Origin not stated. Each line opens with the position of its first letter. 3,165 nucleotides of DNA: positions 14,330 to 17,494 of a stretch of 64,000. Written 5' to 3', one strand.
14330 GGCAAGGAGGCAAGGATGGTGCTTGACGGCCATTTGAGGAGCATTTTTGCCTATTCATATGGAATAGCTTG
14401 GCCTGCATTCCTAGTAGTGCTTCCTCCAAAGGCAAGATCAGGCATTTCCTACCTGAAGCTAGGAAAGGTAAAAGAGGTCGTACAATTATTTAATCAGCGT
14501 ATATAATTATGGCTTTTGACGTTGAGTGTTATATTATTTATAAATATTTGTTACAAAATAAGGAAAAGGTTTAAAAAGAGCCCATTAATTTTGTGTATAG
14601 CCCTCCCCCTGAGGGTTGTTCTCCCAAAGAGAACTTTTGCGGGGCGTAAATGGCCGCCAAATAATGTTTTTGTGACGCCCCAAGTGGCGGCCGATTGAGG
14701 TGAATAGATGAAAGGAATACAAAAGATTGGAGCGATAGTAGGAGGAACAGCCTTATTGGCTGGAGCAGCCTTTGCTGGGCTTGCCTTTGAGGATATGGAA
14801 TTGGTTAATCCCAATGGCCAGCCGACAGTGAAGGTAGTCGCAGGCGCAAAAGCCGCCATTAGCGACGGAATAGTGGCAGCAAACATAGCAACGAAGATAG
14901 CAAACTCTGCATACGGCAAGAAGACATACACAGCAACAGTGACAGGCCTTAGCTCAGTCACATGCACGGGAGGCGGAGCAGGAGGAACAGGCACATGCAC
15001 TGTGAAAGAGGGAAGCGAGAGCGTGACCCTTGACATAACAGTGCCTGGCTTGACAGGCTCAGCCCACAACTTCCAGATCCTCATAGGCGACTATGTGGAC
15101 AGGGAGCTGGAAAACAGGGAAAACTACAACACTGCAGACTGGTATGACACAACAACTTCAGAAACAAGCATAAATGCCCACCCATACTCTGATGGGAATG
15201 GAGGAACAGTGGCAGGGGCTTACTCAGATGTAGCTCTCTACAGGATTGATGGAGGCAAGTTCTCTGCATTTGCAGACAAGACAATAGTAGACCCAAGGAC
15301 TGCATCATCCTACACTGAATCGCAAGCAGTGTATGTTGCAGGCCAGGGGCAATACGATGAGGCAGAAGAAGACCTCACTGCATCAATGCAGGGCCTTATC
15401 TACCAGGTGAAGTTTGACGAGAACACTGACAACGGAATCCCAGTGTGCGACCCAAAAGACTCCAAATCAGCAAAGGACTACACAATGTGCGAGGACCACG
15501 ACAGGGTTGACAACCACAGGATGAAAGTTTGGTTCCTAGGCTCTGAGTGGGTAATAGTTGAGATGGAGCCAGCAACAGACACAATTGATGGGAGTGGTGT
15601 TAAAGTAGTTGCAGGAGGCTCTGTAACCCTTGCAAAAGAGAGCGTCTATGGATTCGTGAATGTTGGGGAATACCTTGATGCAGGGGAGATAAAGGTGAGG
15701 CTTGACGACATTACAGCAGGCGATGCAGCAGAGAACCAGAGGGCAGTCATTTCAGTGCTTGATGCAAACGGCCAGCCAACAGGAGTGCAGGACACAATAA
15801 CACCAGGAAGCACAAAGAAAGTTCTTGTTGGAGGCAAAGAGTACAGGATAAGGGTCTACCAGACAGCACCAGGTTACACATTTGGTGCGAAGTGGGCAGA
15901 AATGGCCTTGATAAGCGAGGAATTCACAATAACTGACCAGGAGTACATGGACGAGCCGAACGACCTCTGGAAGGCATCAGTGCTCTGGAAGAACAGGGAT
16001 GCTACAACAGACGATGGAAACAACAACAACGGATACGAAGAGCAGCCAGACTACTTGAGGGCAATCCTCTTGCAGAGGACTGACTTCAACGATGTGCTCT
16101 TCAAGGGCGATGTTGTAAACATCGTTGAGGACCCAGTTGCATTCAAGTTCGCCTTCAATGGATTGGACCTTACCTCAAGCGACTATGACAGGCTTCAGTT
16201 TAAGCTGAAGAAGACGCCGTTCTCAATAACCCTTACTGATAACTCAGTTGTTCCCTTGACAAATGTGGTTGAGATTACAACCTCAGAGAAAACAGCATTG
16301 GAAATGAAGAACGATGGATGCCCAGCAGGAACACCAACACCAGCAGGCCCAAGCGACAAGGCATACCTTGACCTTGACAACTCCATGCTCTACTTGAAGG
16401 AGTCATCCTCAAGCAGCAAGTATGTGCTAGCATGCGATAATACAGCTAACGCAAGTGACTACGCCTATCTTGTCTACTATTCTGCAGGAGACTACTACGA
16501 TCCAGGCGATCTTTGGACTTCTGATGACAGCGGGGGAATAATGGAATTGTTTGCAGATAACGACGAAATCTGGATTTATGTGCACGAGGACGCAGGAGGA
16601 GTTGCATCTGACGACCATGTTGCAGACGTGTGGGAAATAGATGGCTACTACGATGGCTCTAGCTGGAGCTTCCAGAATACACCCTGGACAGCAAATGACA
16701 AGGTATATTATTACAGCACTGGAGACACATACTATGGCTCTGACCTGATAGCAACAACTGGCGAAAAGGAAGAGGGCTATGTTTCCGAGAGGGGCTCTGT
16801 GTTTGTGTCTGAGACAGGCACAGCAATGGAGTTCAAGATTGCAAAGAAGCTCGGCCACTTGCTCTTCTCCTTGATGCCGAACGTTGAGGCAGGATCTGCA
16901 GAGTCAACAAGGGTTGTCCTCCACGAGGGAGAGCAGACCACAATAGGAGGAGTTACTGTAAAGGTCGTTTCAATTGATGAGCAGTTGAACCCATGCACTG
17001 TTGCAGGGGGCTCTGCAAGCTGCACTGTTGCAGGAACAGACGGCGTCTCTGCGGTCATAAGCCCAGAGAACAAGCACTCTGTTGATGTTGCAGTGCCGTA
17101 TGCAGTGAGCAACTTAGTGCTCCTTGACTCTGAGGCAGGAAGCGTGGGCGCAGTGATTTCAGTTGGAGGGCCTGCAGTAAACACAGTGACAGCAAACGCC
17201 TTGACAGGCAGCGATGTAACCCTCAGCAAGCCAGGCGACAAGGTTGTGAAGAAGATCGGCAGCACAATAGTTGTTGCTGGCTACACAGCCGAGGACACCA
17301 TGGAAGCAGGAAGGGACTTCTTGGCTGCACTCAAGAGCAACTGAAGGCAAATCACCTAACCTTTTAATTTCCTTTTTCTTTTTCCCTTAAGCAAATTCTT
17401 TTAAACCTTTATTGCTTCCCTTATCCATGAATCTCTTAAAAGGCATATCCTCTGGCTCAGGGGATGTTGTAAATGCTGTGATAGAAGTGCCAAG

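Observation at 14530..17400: Candidate S-layer gene with a ~140-nt structured leader containing an interleaved, pseudoknot-like repeat set next to the SD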

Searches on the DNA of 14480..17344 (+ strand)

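Call 19: search_rna_families(source=window, start=14480, end=14760, threshold=evalue, max_evalue=10)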
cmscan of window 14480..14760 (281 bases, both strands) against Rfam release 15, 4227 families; matches with E-value up to 10: 1.
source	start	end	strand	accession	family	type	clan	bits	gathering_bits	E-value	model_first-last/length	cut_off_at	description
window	14600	14637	-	RF01762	whalefall-1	Gene; sRNA;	-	12.7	37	1.3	1-56/56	no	Whalefall-1 RNA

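Call 24: build_rna_model(alignment_id=A2, structure=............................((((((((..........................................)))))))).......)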
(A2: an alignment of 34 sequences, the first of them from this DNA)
Model R1 built from alignment A2 (34 sequences, 93 columns); structure: as given.
model positions 66; base pairs 8; branch points 0; effective number of sequences 34; information 0.788 bits per position. Calibrated on 0.2 Mb of random sequence (short: E-values are rough).
structure used (alignment columns):
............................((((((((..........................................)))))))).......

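Call 25: search_with_rna_model(model_id=R1, sources=[window, L001, L002, L003, L004, L005, L006, L007, L008, L009, L010, L011, L012, L013, L014, L015, L016, L017, L018, L019, L020, L021, L022, L023, L024, L025, L026, L027, L028, L029, L030, L031, L032, L033, L034, L035, L036, L037, L038, L039, L040, L041, L042, L043, L044, L045, L046, L047, L048, L049, L050, L051, L052, L053, L054, L055, L056, L057, L058, L059, L060, L061, L062, L063, L064, L065, L066, L067, L068, L069, L070, L071, L072, L073, L074, L075, L076, L077, L078, L079, L080], max_evalue=1, make_alignment=true)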
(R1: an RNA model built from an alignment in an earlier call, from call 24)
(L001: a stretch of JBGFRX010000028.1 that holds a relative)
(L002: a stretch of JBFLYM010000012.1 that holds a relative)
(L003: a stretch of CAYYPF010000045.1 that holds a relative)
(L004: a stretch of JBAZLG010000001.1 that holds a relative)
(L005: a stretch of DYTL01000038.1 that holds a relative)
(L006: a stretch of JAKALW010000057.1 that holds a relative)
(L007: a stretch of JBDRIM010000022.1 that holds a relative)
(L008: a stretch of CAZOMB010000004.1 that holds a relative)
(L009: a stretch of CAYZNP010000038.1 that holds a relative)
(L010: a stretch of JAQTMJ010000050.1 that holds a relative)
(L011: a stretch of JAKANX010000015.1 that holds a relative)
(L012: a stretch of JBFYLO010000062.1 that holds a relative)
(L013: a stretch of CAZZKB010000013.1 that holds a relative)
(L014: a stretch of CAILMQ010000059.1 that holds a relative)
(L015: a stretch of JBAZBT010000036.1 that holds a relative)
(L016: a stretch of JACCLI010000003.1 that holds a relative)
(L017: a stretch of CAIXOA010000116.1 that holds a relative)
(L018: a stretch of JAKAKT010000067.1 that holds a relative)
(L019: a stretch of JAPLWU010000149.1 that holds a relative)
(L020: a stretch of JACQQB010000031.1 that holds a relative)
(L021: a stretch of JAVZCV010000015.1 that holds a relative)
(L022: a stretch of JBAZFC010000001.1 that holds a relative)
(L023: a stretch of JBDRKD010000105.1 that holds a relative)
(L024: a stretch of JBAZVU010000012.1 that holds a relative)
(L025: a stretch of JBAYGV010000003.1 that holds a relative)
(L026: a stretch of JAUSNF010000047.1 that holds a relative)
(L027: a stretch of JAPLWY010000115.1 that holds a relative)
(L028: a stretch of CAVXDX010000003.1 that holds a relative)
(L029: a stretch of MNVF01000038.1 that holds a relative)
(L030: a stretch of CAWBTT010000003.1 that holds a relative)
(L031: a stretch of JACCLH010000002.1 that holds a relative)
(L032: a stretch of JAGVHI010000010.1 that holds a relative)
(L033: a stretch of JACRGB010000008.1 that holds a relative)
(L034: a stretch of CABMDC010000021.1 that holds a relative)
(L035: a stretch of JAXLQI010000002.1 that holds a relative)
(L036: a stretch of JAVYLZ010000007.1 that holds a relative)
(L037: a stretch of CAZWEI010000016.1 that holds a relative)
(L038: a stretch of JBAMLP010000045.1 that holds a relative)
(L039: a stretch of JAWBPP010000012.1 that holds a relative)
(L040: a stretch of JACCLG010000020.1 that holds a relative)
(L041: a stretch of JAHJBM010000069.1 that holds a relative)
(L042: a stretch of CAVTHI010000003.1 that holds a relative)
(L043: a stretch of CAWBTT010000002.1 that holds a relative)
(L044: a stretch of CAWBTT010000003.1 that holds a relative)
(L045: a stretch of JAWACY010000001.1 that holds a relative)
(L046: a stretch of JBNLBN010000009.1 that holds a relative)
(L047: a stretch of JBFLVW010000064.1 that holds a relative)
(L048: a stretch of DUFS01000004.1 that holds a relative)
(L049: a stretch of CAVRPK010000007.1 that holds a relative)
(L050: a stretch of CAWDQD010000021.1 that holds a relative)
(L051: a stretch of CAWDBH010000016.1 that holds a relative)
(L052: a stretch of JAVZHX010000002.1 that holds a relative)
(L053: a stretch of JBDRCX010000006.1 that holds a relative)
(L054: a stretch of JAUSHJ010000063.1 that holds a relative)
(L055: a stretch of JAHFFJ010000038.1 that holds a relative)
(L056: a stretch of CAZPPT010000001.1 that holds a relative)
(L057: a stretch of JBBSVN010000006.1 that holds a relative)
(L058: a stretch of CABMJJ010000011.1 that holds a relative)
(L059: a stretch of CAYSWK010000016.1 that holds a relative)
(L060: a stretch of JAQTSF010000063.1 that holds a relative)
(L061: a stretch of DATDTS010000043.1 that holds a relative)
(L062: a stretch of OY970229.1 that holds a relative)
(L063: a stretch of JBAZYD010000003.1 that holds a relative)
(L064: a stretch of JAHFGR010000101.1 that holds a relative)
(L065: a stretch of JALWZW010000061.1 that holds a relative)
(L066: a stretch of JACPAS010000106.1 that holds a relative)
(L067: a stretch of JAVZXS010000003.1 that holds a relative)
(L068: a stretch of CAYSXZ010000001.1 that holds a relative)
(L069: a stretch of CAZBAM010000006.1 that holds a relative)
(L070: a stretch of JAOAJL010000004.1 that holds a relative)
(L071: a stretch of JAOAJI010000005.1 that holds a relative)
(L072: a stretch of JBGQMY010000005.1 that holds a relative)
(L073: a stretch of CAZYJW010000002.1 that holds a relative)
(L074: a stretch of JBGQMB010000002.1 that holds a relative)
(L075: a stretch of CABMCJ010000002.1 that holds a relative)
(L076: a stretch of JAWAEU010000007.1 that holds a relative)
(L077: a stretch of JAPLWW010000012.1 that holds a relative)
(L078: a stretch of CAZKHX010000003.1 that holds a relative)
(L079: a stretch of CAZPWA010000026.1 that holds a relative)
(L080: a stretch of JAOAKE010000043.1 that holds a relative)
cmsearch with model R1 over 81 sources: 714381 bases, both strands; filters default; matches with E-value up to 1: 59.
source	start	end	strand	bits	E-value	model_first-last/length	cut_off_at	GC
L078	2928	2989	+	62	4.4e-12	1-66/66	no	0.52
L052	2852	2917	+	62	4.5e-12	1-66/66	no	0.39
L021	2852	2912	+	57.6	5e-11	1-66/66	no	0.41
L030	2910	2976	+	56.7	8.2e-11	1-66/66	no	0.42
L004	2867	2935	+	56.3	1e-10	1-66/66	no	0.51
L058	2903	2971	+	54.2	3.5e-10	1-66/66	no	0.45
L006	2269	2337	+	53.8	4.2e-10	1-66/66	no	0.52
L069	2907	2972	+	52.5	8.6e-10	1-66/66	no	0.45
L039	2085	2148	+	52.5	8.6e-10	1-66/66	no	0.38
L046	2914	2976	+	52.3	9.5e-10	1-66/66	no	0.46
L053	2900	2971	+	52.3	9.7e-10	1-66/66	no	0.51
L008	2929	2991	+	50.4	2.7e-09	1-66/66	no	0.38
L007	2901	2971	+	50.3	3e-09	1-66/66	no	0.46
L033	2881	2942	+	50.2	3.1e-09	1-66/66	no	0.48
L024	2852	2918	+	50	3.6e-09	1-66/66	no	0.45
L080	2926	2990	+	48.4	8.6e-09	1-66/66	no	0.38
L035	2897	2970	+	47.6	1.3e-08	1-66/66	no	0.49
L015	2928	2990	+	45.6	4e-08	1-66/66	no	0.41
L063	2928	2990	+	45.6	4e-08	1-66/66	no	0.41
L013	2905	2968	+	45.6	4.1e-08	1-66/66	no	0.41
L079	2904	2966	+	45.2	5.1e-08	1-66/66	no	0.44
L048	1639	1702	+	45.1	5.2e-08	1-66/66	no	0.41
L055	2901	2970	+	44.8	6.4e-08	1-66/66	no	0.51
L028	2856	2917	+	43.9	1e-07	1-66/66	no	0.5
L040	2855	2917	+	43.6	1.3e-07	1-66/66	no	0.48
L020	2848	2912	+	43.5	1.3e-07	1-66/66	no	0.37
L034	2901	2966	+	43.5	1.3e-07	1-66/66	no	0.38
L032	2907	2973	+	42.9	1.8e-07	1-66/66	no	0.58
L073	2896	2971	+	42.8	1.9e-07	1-66/66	no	0.53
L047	2462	2539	+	42.3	2.6e-07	1-66/66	no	0.47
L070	2858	2921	+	42.2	2.6e-07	1-66/66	no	0.38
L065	2914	2977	+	42.1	2.8e-07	1-66/66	no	0.48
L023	2842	2904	+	41.8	3.4e-07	1-66/66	no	0.4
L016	2923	2987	+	41.6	3.8e-07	1-66/66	no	0.51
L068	2912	2974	+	40.7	6.1e-07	1-66/66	no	0.4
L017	2924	2987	+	39.3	1.3e-06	1-66/66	no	0.53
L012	2850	2910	+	39.3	1.3e-06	1-66/66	no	0.46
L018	2849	2911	+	39.2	1.4e-06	1-66/66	no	0.51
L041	2912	2972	+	38.6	2e-06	1-66/66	no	0.44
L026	2849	2910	+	38.1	2.6e-06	1-66/66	no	0.45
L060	2297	2364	+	37.4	3.9e-06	1-66/66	no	0.41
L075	2798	2865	+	35.1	1.4e-05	1-66/66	no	0.44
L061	2885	2949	+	34.7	1.7e-05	1-66/66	no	0.42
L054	2912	2972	+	33.8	2.8e-05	1-66/66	no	0.43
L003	2663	2727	+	33.4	3.6e-05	1-66/66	no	0.49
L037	2846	2917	+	33.3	3.7e-05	1-66/66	no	0.43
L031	2894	2969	+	31.8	8.7e-05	1-66/66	no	0.51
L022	2897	2951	+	27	0.0013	1-66/66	no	0.56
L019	2572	2629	+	26.7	0.0015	1-66/66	no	0.5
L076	2829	2909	+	26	0.0021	1-66/66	no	0.41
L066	2911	2974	+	25.1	0.0036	1-66/66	no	0.39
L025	2920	2972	+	23.2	0.01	1-66/66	no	0.43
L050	2899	2971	+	21.8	0.023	1-66/66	no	0.44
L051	2900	2971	+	21.4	0.028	1-66/66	no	0.44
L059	2900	2962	+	21.1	0.033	1-66/66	no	0.52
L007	2886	2954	-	19.5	0.08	1-66/66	no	0.48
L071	2015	2076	+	15.5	0.74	1-66/66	no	0.31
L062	2928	2965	+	15.3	0.84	21-60/66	no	0.55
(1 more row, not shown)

Alignment A3: 59 matches aligned to the model, 107 columns, each read 5' to 3' on its own strand. Consensus structure (alignment columns), stored with it:
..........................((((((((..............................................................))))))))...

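Call 51: search_with_rna_model(model_id=R1, sources=[L081, L082, L083, L084, L085, L086, L087, L088, L089, L090, L091, L092, L093, L094, L095, L096, L097, L098, L099, L100, L101, L102, L103, L104, L105, L106, L107, L108, L109, L110, L111, L112, L113, L114, L115, L116, L117, L118, L119, L120, L121, L122, L123, L124, L125, L126, L127, L128, L129, L130, L131, L132, L133, L134, L135, L136, L137, L138, L139, L140, L141, L142, L143, L144, L145, L146, L147, L148, L149, L150, L151, L152, L153, L154, L155, L156, L157, L158, L159, L160, L161, L162], max_evalue=0.01)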
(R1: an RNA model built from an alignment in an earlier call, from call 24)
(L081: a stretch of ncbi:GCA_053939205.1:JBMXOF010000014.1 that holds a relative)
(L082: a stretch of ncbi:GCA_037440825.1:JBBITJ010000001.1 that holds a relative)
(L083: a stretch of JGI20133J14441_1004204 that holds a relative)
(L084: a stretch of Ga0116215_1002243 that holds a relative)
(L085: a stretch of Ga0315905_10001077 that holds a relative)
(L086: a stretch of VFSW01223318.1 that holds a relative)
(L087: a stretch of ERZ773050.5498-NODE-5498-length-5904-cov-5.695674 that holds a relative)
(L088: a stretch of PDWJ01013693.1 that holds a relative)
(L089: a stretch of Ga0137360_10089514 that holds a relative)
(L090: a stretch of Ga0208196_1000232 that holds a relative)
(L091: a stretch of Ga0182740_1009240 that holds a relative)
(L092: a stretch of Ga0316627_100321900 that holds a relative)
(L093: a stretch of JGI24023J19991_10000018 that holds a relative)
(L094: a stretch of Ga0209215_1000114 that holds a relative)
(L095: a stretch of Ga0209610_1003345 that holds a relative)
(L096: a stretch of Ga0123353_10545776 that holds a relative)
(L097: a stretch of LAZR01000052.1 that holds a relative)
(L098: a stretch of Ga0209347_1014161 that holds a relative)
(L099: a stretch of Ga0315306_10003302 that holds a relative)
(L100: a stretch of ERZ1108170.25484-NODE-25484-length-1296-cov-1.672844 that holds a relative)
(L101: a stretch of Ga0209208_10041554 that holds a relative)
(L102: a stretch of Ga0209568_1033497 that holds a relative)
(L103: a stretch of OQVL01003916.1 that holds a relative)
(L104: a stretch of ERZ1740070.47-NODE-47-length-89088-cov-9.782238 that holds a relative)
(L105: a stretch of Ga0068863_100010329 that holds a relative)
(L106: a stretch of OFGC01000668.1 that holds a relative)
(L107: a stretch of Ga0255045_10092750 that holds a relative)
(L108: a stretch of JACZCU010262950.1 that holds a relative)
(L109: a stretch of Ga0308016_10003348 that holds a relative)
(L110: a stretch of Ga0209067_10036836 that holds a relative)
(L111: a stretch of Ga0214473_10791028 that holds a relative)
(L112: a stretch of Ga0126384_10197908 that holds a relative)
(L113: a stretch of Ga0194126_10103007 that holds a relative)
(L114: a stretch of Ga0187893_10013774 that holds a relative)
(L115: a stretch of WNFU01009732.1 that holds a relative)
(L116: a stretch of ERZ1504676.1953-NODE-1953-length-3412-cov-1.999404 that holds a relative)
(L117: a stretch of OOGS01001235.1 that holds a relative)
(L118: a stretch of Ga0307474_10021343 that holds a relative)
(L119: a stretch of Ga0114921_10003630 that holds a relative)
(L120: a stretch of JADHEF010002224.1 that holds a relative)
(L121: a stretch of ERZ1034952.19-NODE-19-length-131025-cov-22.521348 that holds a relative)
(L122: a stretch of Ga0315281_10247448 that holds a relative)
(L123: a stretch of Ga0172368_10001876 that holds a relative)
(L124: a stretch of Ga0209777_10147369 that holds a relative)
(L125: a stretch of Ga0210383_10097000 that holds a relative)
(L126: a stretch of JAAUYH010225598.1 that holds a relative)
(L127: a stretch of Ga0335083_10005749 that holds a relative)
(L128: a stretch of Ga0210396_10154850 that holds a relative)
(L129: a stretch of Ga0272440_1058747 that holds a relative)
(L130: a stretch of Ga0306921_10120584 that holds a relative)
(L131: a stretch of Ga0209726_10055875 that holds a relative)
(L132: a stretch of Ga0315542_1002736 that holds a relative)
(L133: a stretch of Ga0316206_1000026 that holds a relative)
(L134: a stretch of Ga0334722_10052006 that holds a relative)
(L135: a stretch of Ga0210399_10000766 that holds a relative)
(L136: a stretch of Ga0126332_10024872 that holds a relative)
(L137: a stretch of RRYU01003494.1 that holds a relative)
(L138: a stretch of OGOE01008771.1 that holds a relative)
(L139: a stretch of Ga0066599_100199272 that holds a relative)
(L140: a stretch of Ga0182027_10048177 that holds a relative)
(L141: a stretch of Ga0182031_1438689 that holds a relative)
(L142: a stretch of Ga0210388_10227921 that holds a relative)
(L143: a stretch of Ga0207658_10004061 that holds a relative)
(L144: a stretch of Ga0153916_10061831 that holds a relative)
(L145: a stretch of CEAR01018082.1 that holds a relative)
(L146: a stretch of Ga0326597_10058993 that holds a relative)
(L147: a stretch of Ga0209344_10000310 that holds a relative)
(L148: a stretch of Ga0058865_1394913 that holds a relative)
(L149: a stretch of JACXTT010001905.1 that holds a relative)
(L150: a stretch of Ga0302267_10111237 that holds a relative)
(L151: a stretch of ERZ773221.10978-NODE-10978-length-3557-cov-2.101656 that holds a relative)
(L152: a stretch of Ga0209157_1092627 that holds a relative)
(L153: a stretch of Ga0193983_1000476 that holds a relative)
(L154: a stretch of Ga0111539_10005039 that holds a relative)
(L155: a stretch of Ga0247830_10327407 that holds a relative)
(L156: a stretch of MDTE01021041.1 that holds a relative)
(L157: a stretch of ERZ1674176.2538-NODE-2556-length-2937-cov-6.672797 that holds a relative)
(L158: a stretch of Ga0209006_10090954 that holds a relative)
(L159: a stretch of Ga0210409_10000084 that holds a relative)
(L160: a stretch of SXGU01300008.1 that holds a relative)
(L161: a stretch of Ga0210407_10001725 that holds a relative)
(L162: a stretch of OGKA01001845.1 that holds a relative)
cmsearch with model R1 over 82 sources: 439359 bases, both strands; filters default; matches with E-value up to 0.01: 1.
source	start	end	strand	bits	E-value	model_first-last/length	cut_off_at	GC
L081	1411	1488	+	31.4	6.8e-05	1-66/66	no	0.42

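Call 68: search_rna_families(sources=[L004, L007, L008, L012, L013, L016, L021, L030, L033, L038, L046, L052, L058, L075, L078, L079], threshold=gathering)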
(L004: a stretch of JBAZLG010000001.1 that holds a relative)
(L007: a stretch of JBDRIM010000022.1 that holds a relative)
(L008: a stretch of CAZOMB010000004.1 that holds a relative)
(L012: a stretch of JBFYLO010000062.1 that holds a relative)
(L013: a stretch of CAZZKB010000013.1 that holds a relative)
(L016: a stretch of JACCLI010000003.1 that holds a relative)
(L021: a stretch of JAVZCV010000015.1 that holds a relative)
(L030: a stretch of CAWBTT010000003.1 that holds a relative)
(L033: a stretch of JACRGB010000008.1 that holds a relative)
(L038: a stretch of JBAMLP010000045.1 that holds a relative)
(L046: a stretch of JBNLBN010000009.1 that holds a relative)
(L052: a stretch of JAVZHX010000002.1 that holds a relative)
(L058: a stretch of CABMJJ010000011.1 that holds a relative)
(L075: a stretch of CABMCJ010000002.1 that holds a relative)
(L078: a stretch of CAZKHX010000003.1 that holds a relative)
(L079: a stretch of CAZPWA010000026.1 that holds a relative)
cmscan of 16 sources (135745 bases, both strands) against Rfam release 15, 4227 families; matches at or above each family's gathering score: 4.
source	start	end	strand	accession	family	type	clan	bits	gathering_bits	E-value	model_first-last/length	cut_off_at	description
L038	8323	8437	+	RF00001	5S_rRNA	Gene; rRNA;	CL00113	76.9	38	3.2e-14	1-120/120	no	5S ribosomal RNA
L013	140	263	+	RF00005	tRNA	Gene; tRNA;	CL00001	57.3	29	2.1e-09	1-71/71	no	tRNA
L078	8543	8649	+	RF00005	tRNA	Gene; tRNA;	CL00001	43.3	29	1.5e-05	1-71/71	no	tRNA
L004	5648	5729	+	RF00005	tRNA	Gene; tRNA;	CL00001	32.4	29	0.015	4-67/71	no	tRNA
